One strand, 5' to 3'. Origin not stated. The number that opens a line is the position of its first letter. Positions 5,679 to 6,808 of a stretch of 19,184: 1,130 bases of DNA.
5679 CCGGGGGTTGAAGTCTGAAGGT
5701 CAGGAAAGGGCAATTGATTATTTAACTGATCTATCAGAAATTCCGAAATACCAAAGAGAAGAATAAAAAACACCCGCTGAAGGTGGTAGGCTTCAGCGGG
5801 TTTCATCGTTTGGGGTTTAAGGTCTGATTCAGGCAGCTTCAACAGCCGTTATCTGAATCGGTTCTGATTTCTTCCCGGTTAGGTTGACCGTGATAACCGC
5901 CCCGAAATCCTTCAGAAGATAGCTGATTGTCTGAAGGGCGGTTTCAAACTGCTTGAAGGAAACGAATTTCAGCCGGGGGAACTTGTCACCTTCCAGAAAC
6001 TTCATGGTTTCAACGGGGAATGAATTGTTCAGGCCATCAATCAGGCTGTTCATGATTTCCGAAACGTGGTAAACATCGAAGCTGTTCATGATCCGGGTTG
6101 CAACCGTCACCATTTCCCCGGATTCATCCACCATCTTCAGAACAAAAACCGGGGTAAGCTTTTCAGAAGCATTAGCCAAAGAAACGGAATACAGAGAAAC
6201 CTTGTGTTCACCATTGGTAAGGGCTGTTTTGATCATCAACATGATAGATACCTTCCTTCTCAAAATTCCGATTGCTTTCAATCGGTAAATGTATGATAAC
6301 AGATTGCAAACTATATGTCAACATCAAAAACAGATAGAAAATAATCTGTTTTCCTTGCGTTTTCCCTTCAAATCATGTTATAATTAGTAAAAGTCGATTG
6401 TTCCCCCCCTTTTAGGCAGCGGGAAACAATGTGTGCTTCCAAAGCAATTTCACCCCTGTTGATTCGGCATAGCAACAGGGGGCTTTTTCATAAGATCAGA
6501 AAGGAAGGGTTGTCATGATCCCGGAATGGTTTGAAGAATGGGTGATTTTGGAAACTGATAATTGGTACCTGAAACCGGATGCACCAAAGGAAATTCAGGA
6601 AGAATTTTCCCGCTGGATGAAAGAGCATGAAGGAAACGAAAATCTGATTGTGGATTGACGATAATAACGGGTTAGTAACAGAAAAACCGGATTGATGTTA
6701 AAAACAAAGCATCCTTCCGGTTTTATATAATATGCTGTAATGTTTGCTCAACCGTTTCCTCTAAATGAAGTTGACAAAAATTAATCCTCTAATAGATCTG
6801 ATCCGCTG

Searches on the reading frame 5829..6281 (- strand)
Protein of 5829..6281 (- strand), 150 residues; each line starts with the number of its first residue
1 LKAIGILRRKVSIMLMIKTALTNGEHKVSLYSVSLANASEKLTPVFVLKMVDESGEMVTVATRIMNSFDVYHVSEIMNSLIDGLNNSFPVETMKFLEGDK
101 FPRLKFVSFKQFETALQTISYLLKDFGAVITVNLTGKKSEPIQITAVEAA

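Call 7: search_protein_families(library=pfam, proteins=[window:5829-6281:-], max_evalue=0.01)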
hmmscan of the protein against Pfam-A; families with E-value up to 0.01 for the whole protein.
window:5829-6281:- (150 aa): 0 families

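Call 32: search_protein_families(library=phrogs, proteins=[window:5829-6281:-], max_evalue=0.001)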
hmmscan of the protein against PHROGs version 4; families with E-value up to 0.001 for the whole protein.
window:5829-6281:- (150 aa): 0 families

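Call 92: search_protein_families(library=pfam, proteins=[window:5829-6281:-], max_evalue=1)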
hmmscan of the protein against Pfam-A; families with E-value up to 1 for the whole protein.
window:5829-6281:- (150 aa): 1 family
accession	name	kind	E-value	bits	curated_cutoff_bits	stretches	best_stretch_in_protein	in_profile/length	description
PF19670.4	DUF6173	-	0.14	13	27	0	117-136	31-50/102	Family of unknown function (DUF6173)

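Call 101: search_protein_families(library=ncbifam, proteins=[window:5829-6281:-], max_evalue=0.01)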
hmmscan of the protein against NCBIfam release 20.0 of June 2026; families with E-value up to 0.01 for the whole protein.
window:5829-6281:- (150 aa): 0 families

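Call 102: search_protein_families(library=padloc, proteins=[window:5829-6281:-], max_evalue=0.01)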
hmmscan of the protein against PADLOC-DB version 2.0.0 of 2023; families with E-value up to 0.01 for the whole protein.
window:5829-6281:- (150 aa): 0 families

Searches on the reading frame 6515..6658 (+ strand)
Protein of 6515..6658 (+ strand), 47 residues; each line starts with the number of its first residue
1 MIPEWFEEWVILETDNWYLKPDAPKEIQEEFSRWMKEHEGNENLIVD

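Call 7: search_protein_families(library=pfam, proteins=[window:6515-6658:+], max_evalue=0.01)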
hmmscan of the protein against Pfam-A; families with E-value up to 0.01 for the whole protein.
window:6515-6658:+ (47 aa): 0 families

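Call 20: search_protein_families(library=phrogs, proteins=[window:6515-6658:+], max_evalue=0.01)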
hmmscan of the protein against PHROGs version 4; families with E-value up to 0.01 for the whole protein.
window:6515-6658:+ (47 aa): 1 family
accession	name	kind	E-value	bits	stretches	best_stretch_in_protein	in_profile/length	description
phrog_20195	-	unknown function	0.0067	17.6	1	4-39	14-49/62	-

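Call 101: search_protein_families(library=ncbifam, proteins=[window:6515-6655:+], max_evalue=0.01)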
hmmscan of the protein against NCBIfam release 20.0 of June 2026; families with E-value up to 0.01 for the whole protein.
window:6515-6655:+ (47 aa): 0 families

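Call 102: search_protein_families(library=padloc, proteins=[window:6515-6655:+], max_evalue=0.01)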
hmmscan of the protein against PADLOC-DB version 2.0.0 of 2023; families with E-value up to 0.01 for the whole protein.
window:6515-6655:+ (47 aa): 0 families
